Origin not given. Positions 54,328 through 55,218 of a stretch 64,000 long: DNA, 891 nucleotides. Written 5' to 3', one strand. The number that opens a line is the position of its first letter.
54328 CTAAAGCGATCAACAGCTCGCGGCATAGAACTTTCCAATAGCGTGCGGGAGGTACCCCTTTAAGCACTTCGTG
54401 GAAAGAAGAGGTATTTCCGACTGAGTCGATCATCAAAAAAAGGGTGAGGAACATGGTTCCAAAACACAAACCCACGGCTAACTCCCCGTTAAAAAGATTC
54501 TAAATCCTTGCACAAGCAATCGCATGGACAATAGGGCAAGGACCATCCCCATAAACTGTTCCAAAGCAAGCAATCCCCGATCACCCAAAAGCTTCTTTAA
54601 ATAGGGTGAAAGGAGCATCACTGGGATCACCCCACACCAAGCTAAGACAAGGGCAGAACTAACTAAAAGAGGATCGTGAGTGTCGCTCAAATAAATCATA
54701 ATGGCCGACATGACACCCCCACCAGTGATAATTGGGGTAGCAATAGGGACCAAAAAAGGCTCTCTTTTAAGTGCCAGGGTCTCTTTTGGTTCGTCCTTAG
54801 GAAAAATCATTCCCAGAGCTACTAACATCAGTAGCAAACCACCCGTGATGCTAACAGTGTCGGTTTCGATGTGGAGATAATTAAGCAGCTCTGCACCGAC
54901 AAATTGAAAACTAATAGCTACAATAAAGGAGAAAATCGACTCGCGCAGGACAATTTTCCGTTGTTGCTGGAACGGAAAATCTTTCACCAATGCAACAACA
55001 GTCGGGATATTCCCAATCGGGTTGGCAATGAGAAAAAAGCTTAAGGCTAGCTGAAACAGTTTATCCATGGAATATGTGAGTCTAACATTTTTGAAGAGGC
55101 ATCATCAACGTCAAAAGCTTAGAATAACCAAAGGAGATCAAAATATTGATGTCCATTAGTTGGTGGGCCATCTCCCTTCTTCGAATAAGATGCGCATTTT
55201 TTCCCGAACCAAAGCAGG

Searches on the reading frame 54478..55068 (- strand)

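Call 70: search_protein_families(library=pfam, proteins=[window:54478-55068:-], max_evalue=0.0001)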
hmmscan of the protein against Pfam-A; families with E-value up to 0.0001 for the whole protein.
window:54478-55068:- (196 aa): 2 families
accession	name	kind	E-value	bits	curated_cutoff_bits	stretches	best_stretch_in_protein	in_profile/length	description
PF01914.23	MarC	-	3.5e-43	147.9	23.9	1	3-190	3-200/203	MarC family integral membrane protein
PF03741.22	TerC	-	2e-06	28.1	27.8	1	20-187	14-177/178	Integral membrane protein TerC family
